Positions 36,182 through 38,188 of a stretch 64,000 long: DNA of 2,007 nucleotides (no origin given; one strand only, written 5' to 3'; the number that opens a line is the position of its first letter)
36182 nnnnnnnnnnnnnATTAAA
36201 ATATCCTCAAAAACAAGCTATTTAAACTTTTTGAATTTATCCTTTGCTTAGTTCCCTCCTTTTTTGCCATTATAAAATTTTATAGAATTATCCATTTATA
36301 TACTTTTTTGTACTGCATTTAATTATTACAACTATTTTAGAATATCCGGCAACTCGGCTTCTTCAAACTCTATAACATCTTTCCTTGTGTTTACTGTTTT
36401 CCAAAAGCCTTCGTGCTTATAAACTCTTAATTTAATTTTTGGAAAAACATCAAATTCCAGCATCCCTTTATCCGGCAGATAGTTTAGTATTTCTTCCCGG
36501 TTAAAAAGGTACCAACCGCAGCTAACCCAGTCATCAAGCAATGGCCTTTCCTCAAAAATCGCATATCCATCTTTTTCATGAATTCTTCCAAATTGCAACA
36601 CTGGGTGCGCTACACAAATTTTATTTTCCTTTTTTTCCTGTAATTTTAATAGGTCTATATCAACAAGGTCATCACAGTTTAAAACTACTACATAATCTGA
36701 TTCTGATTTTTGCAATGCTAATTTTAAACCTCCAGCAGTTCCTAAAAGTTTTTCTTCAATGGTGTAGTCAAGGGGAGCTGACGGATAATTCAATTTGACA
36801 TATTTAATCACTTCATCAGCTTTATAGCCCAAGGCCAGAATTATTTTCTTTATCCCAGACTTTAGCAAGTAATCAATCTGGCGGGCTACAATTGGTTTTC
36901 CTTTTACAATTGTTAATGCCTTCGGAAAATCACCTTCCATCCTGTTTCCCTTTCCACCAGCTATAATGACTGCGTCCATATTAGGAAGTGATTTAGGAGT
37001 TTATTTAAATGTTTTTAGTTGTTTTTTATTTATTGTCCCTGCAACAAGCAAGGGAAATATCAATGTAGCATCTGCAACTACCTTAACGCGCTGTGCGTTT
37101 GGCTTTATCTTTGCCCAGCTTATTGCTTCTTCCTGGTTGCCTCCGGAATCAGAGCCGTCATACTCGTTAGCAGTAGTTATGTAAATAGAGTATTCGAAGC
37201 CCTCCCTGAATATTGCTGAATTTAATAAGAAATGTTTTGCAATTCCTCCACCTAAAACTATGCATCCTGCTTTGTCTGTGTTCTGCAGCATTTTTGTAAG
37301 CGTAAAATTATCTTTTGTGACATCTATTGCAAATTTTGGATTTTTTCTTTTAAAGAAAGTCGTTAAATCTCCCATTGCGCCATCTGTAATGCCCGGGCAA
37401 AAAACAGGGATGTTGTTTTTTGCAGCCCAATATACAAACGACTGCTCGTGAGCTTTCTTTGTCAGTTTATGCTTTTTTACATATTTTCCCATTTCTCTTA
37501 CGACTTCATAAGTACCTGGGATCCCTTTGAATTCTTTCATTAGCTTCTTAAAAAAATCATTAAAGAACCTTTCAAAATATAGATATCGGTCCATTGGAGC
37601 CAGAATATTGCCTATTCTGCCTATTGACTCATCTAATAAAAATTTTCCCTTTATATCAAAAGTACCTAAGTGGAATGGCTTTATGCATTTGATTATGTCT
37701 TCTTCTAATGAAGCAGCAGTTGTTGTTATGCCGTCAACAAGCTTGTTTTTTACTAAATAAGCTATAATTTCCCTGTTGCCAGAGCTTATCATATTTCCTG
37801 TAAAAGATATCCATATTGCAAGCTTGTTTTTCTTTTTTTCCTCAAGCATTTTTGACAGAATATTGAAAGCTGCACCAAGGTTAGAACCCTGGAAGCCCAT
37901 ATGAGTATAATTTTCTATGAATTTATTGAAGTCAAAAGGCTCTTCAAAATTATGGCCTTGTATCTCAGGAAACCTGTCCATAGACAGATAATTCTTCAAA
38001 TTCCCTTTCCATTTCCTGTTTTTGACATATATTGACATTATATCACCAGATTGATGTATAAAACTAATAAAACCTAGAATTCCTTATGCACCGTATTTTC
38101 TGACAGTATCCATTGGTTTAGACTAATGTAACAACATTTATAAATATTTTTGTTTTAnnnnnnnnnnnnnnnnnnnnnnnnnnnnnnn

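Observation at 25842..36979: Sugar and compatible-solute island in a reduced archaeal genome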

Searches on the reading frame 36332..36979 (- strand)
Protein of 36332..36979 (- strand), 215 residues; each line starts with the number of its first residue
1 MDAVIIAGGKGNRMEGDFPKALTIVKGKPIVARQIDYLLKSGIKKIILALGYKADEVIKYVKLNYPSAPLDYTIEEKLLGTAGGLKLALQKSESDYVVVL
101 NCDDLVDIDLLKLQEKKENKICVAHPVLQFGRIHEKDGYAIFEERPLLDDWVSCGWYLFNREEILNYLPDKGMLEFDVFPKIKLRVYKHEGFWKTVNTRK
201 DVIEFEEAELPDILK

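Call 3: search_protein_families(library=pfam, proteins=[window:36332-36979:-], max_evalue=0.01)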
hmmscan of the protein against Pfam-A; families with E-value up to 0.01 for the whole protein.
window:36332-36979:- (215 aa): 4 families
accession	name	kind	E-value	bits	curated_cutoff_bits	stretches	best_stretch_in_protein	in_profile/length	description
PF12804.13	NTP_transf_3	-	2.7e-14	54.1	27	1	3-103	1-95/160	MobA-like NTP transferase domain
PF00483.29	NTP_transferase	-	8.5e-12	45.6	21.2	1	3-167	2-188/245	Nucleotidyl transferase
PF01128.25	IspD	-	7.1e-07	29.6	27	1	2-54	2-55/221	2-C-methyl-D-erythritol 4-phosphate cytidylyltransferase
PF00535.33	Glycos_transf_2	-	0.0049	17.3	23.3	1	76-113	62-99/168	Glycosyl transferase family 2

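Call 4: search_protein_families(library=ncbifam, proteins=[window:36332-36979:-], max_evalue=0.01)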
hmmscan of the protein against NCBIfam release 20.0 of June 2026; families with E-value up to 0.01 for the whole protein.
window:36332-36979:- (215 aa): 39 families (the best 25 are shown)
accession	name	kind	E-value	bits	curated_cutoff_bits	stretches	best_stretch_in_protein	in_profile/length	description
NF049965.1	GlMnHpPGnyltfHddC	equivalog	7.2e-25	87.9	300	1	1-177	1-184/221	D-glycero-D-manno-heptose 1-phosphate guanosyltransferase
TIGR03992.1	Arch_glmU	subfamily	1.7e-19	70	292.1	1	1-209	1-227/393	bifunctional sugar-1-phosphate nucleotidylyltransferase/acetyltransferase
NF041313.1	UDPGP_AglF_Halo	equivalog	2.1e-18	66.6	400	1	1-120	1-122/234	UTP--glucose-1-phosphate uridylyltransferase AglF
TIGR02623.1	G1P_cyt_trans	equivalog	1.6e-15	57.3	300.25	2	1-75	1-77/255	glucose-1-phosphate cytidylyltransferase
NF052502.1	man1P_GTase_Rv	exception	1.7e-15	56.8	440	1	1-202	1-223/352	mannose-1-phosphate guanylyltransferase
NF045761.1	NAMPUrTaseMurU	equivalog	6.5e-15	55.6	250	1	1-128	1-136/226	N-acetylmuramate alpha-1-phosphate uridylyltransferase MurU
TIGR01173.1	glmU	equivalog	7.4e-15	54.7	366.85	1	1-137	1-142/452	bifunctional UDP-N-acetylglucosamine diphosphorylase/glucosamine-1-phosphate N-acetyltransferase GlmU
NF010936.0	PRK14356.1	equivalog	9.4e-12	44.6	666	1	3-112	8-117/456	bifunctional UDP-N-acetylglucosamine diphosphorylase/glucosamine-1-phosphate N-acetyltransferase GlmU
NF010934.1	PRK14354.1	equivalog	1.2e-11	43.8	450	1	3-103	2-99/447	bifunctional UDP-N-acetylglucosamine diphosphorylase/glucosamine-1-phosphate N-acetyltransferase GlmU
NF045495.1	AdoCbiPCobY_Meth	equivalog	7.3e-11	41.9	250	1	1-68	1-68/195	adenosylcobinamide-phosphate guanylyltransferase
NF010935.0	PRK14355.1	equivalog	1.6e-10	40.2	718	1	2-106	5-107/459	bifunctional UDP-N-acetylglucosamine diphosphorylase/glucosamine-1-phosphate N-acetyltransferase GlmU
TIGR02665.1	molyb_mobA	equivalog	3.1e-10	40.4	151.85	1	2-125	2-124/186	molybdenum cofactor guanylyltransferase MobA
NF010939.0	PRK14359.1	equivalog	5.4e-10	38.4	592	1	3-133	5-137/430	bifunctional UDP-N-acetylglucosamine diphosphorylase/glucosamine-1-phosphate N-acetyltransferase GlmU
NF010933.0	PRK14353.1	equivalog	9e-10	37.7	505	1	3-119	8-128/453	bifunctional UDP-N-acetylglucosamine diphosphorylase/glucosamine-1-phosphate N-acetyltransferase GlmU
NF006986.0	PRK09451.1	equivalog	1.2e-09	37.6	725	1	1-109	6-112/456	bifunctional UDP-N-acetylglucosamine diphosphorylase/glucosamine-1-phosphate N-acetyltransferase GlmU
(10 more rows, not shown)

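Call 73: search_solved_structures(query=window:36332-36979:-, max_evalue=1e-8)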
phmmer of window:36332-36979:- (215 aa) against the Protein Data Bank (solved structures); distinct sequences matched with E-value up to 1e-8: 6.
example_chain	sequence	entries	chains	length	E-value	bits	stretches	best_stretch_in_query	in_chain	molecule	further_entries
6jq8_A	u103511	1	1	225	1.6e-21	79.9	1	2-182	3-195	Putative 6-deoxy-D-mannoheptose pathway protein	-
5xhw_A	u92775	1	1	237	2.8e-21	79.1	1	2-182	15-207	Putative 6-deoxy-D-mannoheptose pathway protein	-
7whr_B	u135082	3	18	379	6.5e-13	51.7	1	1-203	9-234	Nucleotidyl transferase family protein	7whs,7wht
8yre_D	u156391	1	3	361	2.3e-09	40.2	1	1-203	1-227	Mannose-1-phosphate guanylyltransferase 1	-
7x8j_A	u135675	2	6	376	2.5e-09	40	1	1-203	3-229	Mannose-1-phosphate guanylyltransferase 1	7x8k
7d72_K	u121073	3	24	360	6.2e-09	38.7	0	1-202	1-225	Mannose-1-phosphate guanyltransferase beta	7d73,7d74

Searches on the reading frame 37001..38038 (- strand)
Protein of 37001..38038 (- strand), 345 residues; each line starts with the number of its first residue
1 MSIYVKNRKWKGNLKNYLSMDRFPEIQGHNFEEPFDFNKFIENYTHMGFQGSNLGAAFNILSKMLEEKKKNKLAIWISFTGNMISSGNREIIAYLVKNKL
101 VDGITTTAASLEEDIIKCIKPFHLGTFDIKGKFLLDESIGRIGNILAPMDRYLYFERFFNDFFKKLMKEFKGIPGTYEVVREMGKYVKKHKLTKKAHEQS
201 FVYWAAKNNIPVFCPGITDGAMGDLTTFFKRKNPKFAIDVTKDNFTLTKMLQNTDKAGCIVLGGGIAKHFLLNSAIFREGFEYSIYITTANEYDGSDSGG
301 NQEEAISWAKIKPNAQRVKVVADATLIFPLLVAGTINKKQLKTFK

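Call 8: search_protein_families(library=pfam, proteins=[window:37001-38038:-], max_evalue=0.001)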
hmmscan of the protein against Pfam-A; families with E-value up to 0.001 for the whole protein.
window:37001-38038:- (345 aa): 1 family
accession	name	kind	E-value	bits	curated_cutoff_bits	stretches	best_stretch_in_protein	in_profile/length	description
PF01916.23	DS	-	7.1e-100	334.4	27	1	40-334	2-287/288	Deoxyhypusine synthase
